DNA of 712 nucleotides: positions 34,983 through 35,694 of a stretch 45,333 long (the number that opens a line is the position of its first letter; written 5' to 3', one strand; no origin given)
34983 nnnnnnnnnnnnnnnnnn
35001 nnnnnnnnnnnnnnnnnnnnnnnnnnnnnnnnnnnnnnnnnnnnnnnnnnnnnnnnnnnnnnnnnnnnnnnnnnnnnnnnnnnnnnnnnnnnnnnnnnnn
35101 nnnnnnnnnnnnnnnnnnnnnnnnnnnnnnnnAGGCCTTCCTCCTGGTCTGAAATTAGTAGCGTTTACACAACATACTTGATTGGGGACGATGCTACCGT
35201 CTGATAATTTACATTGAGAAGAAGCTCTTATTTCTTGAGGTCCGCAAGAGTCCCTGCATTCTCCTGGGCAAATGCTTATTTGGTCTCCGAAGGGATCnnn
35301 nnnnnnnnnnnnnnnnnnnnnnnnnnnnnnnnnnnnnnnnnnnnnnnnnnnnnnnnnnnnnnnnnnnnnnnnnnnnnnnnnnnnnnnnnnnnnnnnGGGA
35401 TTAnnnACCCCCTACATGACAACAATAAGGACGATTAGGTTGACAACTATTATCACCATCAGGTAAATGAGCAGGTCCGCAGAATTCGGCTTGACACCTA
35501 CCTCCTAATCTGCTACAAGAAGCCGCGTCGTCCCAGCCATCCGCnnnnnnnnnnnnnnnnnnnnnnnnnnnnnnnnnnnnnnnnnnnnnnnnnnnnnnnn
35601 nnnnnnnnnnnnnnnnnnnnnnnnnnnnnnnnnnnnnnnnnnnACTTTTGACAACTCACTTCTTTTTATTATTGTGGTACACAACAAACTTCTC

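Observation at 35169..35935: Shared six-cysteine 'knob' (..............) immediately after the pilin helix in three clustered proteins and one distant ORF (9518-9748)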

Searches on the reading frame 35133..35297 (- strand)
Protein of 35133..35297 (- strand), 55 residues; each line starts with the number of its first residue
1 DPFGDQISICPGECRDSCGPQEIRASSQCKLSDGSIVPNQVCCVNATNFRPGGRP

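Call 14: search_protein_families(library=pfam, max_evalue=10, proteins=[window:35133-35297:-])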
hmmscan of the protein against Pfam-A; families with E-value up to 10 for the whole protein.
seq(55 aa): 1 family
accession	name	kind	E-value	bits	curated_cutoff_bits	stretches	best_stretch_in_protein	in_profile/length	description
PF13841.11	Defensin_beta_2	-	0.12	13.2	22.2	1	11-24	6-19/30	Beta defensin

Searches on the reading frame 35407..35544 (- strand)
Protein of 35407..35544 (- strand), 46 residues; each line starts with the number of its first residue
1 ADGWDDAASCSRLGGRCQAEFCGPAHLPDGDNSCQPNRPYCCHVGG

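Call 12: search_solved_structures(query=window:35407-35544:-, max_evalue=10, show_alignments=3)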
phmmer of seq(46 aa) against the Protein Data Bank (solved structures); distinct sequences matched with E-value up to 10: 5.
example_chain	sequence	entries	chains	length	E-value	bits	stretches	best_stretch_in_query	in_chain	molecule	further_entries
2go0_A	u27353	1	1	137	0.17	16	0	12-38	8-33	Regenerating islet-derived protein 3 alpha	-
9wtd_A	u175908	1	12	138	0.17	16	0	12-38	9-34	Regenerating islet-derived protein 3-alpha 15 kDa form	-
4mth_A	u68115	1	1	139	0.17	16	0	12-38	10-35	Regenerating islet-derived protein 3-alpha 15 kDa form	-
1uv0_A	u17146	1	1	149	0.29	15.3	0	12-38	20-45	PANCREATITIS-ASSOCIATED PROTEIN 1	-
3g7m_A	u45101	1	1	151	3.5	11.9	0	9-37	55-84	Xylanase inhibitor TL-XI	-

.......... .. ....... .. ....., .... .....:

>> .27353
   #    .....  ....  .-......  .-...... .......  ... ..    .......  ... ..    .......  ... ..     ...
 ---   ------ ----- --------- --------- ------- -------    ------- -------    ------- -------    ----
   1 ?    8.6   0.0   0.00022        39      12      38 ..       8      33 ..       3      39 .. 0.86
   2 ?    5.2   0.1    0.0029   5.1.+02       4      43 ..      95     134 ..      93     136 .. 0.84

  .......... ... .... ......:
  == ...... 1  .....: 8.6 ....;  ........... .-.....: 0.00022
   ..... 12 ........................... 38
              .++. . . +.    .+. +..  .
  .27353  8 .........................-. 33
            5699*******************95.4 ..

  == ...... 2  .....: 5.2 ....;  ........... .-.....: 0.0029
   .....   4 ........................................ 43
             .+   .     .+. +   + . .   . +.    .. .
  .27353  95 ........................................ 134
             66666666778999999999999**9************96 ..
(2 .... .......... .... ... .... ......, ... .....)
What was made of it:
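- Tried and rejected: The PDB sequence search with p79 alone gave only chance hits to C-type lectins (call 12).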

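Call 14: search_protein_families(library=pfam, max_evalue=10, proteins=[window:35407-35544:-])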
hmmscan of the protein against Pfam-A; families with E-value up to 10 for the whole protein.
seq(46 aa): 0 families

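Call 60: search_solved_structures(query=A8, max_evalue=10, show_alignments=3)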
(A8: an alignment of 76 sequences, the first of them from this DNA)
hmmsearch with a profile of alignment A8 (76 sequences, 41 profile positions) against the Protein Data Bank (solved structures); distinct sequences matched with E-value up to 10: 32.
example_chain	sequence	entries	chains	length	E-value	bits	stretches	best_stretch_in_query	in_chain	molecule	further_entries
2lwl_A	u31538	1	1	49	0.00015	25.2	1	4-40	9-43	Beta-defensin 106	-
6qbk_A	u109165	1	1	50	0.00072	23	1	2-37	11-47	Big defensin 1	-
8bgk_B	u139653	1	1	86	0.0025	21.2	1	2-37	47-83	Cg-BigDef5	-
3d4u_B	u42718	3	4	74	0.0035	20.8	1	3-36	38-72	Carboxypeptidase inhibitor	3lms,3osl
1zlh_B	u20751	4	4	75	0.0036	20.8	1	3-36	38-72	carboxypeptidase inhibitor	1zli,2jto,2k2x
6qbl_A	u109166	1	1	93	0.0037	20.7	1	2-37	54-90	Big defensin 1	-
1e4r_A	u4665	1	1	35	0.014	18.9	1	3-36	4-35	Beta-defensin 8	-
2k2z_A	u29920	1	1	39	0.014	18.8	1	3-36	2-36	Carboxypeptidase inhibitor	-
1ews_A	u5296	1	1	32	0.016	18.7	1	12-36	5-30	RK-1 DEFENSIN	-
6mjv_A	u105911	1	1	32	0.025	18.1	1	8-36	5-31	Human beta-defensin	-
2rng_A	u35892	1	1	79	0.031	17.8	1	3-37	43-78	Big defensin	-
2nlf_A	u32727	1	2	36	0.049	17.1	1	4-36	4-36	Beta-defensin 1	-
2nle_A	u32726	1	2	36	0.067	16.7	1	4-36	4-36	Beta-defensin 1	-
2nlc_A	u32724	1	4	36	0.09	16.3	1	4-36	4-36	Beta-defensin 1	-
2plz_A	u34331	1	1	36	0.13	15.7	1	4-36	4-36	Beta-defensin 1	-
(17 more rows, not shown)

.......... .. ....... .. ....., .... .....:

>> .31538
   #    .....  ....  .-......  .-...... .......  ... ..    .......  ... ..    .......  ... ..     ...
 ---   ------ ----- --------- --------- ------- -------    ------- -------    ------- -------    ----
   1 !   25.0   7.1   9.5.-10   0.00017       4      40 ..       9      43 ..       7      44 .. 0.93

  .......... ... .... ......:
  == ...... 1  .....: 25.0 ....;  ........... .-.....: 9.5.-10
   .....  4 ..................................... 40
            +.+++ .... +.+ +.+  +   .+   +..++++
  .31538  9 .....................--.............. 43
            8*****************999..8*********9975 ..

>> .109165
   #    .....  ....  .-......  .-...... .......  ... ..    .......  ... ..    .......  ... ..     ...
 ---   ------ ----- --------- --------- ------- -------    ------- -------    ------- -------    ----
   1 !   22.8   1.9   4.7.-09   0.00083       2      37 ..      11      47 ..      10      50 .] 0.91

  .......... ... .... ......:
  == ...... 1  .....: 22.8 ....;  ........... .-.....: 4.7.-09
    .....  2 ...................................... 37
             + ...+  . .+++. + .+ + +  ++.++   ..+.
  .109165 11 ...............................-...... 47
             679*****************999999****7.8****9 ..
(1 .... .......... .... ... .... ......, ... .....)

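Call 61: search_protein_families(library=pfam, alignment_id=A8, max_evalue=10)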
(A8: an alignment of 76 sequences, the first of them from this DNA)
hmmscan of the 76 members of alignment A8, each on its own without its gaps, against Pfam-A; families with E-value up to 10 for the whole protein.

A. member 1, seq(41 aa): 0 families

B. families by the number of members that match (of 76 scanned): 25 families
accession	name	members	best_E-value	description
PF13841.11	Defensin_beta_2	27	1.4e-05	Beta defensin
PF00711.24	Defensin_beta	21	0.00016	Beta defensin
PF10468.14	Inhibitor_I68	4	0.0088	Carboxypeptidase inhibitor I68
PF00095.26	WAP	4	0.016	WAP-type (Whey Acidic Protein) 'four-disulfide core'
PF14862.11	Defensin_big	2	0.6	Big defensin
PF07740.17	Toxin_12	2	0.66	Ion channel inhibitory toxin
PF18687.6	DUF5637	1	0.0038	Family of unknown function (DUF5637)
PF17860.6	Defensin_RK-1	1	0.0043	RK-1-like defensin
PF01826.23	TIL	1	0.011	Trypsin Inhibitor like cysteine rich domain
PF05624.19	LSR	1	0.02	Lipolysis stimulated receptor (LSR)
PF25052.1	AtDEF-like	1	0.04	Defensin-like family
PF08117.16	Toxin_30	1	0.059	Ptu family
PF18193.7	Fibrillin_U_N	1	0.068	Fibrillin 1 unique N-terminal domain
PF00020.24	TNFR_c6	1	0.085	TNFR/NGFR cysteine-rich region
PF05353.16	Atracotoxin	1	0.095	Delta Atracotoxin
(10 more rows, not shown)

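Call 62: predict_structure(alignment_id=A7)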
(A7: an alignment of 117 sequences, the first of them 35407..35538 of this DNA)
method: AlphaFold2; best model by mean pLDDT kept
length: 44 residues; sequences in the alignment: 117
mean_pLDDT: 80.1   pTM: 0.54
mean pLDDT of the five models: 80.1, 78.2, 76.8, 75.0, 73.3
residues with pLDDT >= 90: 7; 70-90: 29; 50-70: 6; < 50: 2
segments of 3 or more residues with pLDDT < 50: none
pLDDT, mean of each block of 10 residues (from residue 1): 65 89 81 88 75
secondary structure, 60 per line:
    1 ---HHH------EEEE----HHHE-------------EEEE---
elements in order: E13-16 E38-41
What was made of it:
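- On Beta-defensin / trans-defensin: The knob model has pLDDT 80.1, and DSSP assigns two strands plus a bridge (call 62).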

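Call 67: fold_search(model_id=the predicted structure, library=pdb)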
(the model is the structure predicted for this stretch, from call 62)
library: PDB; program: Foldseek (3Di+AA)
matches with E <= 10: 17; with E <= 0.001: 0
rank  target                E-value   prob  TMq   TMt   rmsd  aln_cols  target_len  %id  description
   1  1e4r_MODEL_1_A        6.8e-01  0.11  0.41  0.46   3.6        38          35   32  Solution structure of the mouse defensin mBD-8 (released 2001-07-12)
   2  2nlp_A                7.4e-01  0.18  0.43  0.50   3.0        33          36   24  Human beta-defensin-1 (Mutant Gln24Glu) (released 2006-10-31)
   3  2nlh_A                1.0e+00  0.15  0.46  0.54   4.0        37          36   24  Human beta-defensin-1 (Mutant GLN24ALA) (released 2006-10-31)
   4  2nlc_A                1.1e+00  0.14  0.43  0.50   3.1        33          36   24  Human beta-defensin-1 (mutant Ser8Ala) (released 2006-10-31)
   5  2nls                  1.2e+00  0.14  0.44  0.51   3.0        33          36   24  Human beta-defensin-1 (Mutant Gln24Ala) (released 2006-10-31)
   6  2nlg_A                1.2e+00  0.13  0.43  0.50   3.1        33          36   24  Human beta-defensin-1 (Mutant Lys22Glu) (released 2006-10-31)
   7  2nle_A                1.3e+00  0.13  0.43  0.50   3.0        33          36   24  Human beta-defensin-1 (Mutant Gln11Ala) (released 2006-10-31)
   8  2nlq_A                1.3e+00  0.13  0.43  0.50   3.0        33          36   24  Human beta-defensin-1 (Mutant Lys31Ala) (released 2006-10-31)
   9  2nlb_A                1.9e+00  0.11  0.46  0.54   4.0        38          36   26  Human beta-defensin-1 (Mutant Asn4Ala) (released 2006-10-31)
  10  1fd3_B                2.0e+00  0.08  0.42  0.44   2.9        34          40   24  HUMAN BETA-DEFENSIN 2 (released 2000-11-01)
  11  2nld_A                2.8e+00  0.09  0.43  0.50   3.0        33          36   24  Human beta-defensin-1 (Mutant Gln11Ala) (released 2006-10-31)
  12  1fd3_A                3.4e+00  0.04  0.35  0.37   3.8        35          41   23  HUMAN BETA-DEFENSIN 2 (released 2000-11-01)
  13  2nlf_A                4.0e+00  0.07  0.43  0.49   3.1        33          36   24  Human beta-defensin-1 (Mutant Leu13Glu) (released 2006-10-31)
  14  2sbl_A                5.1e+00  0.01  0.20  0.02  11.2        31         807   19  THE THREE-DIMENSIONAL STRUCTURE OF AN ARACHIDONIC ACID 15-LIPOXYGENASE (released 1995-02-27)
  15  5tqo_B                5.1e+00  0.00  0.19  0.02  11.2        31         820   19  Lipoxygenase-1 (soybean) L546A/L754A mutant at 300K (released 2017-11-01)
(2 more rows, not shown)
